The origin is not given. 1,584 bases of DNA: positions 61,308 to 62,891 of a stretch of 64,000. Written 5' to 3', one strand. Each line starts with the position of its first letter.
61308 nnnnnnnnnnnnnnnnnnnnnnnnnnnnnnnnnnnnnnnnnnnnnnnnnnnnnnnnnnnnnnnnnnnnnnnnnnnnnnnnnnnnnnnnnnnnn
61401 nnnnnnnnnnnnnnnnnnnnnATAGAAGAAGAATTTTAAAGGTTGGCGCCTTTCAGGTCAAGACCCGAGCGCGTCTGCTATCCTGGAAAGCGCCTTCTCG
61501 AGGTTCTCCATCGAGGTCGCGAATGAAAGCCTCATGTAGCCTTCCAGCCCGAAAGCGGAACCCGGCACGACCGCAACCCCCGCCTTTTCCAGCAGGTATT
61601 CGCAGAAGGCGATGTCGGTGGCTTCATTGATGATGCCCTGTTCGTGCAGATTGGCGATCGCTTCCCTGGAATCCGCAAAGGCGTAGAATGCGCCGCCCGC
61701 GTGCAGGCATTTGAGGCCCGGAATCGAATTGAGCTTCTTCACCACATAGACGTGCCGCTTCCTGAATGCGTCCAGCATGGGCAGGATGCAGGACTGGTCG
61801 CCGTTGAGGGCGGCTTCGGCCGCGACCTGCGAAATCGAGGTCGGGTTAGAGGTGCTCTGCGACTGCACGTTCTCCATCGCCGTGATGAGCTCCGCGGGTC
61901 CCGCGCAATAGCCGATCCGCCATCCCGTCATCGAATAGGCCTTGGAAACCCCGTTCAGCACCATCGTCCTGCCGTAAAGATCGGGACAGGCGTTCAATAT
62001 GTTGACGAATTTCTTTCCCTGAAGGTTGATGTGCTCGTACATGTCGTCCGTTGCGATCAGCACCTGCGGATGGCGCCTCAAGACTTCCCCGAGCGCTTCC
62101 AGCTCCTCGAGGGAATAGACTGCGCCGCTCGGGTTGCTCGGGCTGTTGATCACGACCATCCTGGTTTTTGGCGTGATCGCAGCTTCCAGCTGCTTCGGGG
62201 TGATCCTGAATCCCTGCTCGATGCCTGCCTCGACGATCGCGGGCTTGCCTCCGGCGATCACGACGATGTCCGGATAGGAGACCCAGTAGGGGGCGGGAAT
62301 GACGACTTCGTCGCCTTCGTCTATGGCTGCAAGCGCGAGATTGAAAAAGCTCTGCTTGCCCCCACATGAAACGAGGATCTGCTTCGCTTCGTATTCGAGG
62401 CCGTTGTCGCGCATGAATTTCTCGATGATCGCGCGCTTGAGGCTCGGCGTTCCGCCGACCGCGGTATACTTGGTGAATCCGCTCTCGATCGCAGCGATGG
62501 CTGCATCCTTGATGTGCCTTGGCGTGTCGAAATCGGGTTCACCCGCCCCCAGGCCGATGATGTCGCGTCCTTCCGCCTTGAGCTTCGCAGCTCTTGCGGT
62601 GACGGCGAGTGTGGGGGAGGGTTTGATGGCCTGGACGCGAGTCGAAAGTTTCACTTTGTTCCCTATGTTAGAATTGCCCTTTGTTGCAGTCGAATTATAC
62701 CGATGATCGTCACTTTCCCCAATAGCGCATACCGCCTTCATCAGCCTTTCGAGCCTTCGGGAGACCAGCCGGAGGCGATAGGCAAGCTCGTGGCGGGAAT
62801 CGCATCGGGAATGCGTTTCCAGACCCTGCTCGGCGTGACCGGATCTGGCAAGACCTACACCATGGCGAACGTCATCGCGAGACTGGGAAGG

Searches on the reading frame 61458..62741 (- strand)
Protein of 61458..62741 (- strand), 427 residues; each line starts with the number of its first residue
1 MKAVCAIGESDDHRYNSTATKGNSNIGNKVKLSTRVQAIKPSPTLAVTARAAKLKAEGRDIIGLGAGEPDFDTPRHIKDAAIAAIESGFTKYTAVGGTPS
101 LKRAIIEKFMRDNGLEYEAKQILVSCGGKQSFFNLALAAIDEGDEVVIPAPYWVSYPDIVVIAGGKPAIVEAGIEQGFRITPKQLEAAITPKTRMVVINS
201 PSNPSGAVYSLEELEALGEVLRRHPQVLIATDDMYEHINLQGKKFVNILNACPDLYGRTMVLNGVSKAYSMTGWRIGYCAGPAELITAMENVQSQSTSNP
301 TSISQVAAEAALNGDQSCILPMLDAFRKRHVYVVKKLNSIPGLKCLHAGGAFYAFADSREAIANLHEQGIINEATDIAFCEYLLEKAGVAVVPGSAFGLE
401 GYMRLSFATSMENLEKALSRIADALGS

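Call 43: search_protein_families(library=pfam, proteins=[window:61458-62741:-], max_evalue=0.00001)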
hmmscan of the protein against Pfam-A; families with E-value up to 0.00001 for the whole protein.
window:61458-62741:- (427 aa): 2 families
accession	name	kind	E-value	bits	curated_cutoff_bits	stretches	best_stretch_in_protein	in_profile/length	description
PF00155.27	Aminotran_1_2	-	6.5e-74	249.7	19.7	1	60-421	2-361/361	Aminotransferase class I and II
PF01041.23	DegT_DnrJ_EryC1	-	2.7e-07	30.6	19.8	1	132-216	53-133/360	DegT/DnrJ/EryC1/StrS aminotransferase family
